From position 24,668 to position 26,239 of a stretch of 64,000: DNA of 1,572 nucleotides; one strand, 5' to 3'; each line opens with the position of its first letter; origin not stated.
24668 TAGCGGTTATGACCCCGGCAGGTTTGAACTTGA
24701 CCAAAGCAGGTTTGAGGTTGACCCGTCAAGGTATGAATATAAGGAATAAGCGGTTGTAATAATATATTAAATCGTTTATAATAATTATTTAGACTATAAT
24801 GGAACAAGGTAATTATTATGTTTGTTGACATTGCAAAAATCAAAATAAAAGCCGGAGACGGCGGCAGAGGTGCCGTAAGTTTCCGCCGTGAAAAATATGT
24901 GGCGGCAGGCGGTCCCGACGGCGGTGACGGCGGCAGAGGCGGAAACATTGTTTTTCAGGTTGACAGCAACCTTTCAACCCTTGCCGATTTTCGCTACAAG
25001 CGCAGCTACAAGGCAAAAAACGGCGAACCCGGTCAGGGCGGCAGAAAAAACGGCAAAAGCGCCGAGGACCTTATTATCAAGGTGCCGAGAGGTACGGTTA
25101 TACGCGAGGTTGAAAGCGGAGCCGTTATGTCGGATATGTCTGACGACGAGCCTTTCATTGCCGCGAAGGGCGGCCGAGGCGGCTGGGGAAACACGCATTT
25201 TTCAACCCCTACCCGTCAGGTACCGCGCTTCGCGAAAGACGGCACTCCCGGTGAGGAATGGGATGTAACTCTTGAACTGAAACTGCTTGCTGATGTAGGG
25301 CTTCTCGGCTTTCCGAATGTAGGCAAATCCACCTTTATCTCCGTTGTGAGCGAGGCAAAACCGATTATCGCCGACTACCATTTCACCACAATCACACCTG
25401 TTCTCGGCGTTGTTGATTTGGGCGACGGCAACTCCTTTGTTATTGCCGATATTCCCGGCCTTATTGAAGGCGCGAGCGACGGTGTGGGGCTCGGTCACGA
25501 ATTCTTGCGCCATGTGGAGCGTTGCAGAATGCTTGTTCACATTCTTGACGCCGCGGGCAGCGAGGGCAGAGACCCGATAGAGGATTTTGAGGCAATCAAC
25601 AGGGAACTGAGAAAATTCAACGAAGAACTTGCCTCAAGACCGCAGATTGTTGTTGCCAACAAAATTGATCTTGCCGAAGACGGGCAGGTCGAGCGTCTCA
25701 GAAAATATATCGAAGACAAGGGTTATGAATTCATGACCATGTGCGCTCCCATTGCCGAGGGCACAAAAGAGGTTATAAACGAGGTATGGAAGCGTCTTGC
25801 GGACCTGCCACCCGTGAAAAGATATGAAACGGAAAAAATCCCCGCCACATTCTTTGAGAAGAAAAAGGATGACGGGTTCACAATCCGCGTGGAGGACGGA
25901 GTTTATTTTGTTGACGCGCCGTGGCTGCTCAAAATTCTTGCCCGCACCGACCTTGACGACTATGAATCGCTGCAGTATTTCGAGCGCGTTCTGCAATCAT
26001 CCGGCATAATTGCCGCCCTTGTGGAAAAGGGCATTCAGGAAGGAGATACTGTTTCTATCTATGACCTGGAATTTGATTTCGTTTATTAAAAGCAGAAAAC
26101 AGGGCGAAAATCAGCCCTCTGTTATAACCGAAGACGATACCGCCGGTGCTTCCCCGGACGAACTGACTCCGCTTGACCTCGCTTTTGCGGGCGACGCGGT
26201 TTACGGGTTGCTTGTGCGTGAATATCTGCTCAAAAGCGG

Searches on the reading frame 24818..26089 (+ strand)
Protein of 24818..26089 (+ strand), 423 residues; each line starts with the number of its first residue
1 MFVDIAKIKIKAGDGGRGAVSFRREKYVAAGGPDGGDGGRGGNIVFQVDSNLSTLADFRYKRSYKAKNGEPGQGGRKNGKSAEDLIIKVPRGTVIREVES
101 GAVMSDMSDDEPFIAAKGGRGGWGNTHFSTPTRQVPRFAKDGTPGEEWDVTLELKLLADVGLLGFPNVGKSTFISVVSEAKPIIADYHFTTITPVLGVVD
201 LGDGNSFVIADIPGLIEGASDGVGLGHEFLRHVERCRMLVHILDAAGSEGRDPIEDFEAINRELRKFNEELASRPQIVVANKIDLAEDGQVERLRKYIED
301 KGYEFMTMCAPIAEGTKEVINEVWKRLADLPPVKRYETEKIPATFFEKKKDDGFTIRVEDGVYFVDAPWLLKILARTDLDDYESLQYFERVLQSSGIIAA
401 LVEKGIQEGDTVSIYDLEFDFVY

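Call 93: search_protein_families(library=pfam, proteins=[window:24818-26089:+], max_evalue=0.00001)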
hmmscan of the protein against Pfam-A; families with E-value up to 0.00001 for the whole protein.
window:24818-26089:+ (423 aa): 4 families
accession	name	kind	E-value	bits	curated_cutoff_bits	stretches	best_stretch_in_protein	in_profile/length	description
PF01018.28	GTP1_OBG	-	2.2e-60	203.2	27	1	3-156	1-155/155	GTP1/OBG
PF01926.29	MMR_HSR1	-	7.3e-25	87.7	21.9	1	159-282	1-113/113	50S ribosome-binding GTPase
PF09269.16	DUF1967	-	3.7e-24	85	27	1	354-421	1-70/70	Domain of unknown function (DUF1967)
PF02421.24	FeoB_N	-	5.3e-07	29.7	27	1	160-247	3-90/156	Ferrous iron transport protein B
